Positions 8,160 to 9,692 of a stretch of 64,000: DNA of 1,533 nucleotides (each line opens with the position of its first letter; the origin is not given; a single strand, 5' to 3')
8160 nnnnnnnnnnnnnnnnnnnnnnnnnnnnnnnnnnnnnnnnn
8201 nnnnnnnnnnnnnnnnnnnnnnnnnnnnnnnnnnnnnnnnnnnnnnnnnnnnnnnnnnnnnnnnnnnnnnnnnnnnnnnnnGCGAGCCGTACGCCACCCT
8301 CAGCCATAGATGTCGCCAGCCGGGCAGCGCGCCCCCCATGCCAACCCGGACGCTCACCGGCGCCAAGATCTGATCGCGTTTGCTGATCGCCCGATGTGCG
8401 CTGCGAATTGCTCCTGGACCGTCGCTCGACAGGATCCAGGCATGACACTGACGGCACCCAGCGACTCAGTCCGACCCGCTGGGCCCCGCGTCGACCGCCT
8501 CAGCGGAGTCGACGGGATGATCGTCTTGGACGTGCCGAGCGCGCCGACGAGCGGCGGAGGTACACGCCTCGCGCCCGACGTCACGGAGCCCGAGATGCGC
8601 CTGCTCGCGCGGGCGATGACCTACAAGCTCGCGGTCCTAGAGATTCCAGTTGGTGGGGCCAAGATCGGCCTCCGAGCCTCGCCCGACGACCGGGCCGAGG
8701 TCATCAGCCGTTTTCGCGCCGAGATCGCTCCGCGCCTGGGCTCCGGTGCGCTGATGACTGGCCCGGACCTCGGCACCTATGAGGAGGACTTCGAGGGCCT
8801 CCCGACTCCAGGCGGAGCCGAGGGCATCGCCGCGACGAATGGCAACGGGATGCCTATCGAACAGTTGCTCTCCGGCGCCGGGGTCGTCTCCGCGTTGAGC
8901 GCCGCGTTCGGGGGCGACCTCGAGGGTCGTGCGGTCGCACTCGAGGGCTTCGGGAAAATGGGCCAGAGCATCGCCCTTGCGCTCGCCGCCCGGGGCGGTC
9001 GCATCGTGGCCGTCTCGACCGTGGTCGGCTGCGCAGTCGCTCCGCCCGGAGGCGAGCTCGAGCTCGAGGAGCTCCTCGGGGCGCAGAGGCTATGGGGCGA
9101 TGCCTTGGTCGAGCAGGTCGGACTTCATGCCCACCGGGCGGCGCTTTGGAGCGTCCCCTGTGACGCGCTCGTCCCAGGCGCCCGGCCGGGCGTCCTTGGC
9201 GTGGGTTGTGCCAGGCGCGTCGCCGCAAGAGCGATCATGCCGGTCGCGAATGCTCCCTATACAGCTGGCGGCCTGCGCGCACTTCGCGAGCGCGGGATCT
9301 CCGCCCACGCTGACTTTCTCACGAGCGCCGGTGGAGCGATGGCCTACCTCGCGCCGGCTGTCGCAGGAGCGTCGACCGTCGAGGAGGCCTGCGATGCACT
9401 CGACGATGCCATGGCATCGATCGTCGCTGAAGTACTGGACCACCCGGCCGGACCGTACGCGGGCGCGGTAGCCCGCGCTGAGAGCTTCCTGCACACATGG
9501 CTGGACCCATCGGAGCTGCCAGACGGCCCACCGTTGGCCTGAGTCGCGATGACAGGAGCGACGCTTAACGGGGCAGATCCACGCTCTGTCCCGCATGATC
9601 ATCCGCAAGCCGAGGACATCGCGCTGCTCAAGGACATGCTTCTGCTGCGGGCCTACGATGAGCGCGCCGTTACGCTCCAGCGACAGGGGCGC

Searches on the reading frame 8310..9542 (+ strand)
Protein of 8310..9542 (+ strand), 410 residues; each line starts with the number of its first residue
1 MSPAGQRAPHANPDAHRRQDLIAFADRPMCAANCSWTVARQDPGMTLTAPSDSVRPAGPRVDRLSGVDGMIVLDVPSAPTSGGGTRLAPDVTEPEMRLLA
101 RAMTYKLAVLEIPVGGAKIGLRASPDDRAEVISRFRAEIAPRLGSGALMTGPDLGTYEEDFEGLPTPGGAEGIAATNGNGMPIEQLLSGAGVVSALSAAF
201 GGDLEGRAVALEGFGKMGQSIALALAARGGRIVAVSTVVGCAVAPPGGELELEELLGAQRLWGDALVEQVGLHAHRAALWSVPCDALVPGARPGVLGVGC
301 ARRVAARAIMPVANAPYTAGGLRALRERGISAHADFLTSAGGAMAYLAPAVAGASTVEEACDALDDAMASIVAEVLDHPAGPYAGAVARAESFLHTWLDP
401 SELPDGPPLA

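Call 67: search_protein_families(library=pfam, proteins=[window:8310-9542:+], max_evalue=0.00001)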
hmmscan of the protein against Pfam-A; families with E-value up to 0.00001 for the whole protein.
window:8310-9542:+ (410 aa): 2 families
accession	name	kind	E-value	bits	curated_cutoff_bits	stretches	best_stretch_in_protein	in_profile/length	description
PF00208.27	ELFV_dehydrog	-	1e-19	71.7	23.4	1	189-377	11-212/241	Glutamate/Leucine/Phenylalanine/Valine dehydrogenase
PF02812.23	ELFV_dehydrog_N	-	6.8e-12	45.7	25.3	1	82-161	36-120/129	Glu/Leu/Phe/Val dehydrogenase, dimerisation domain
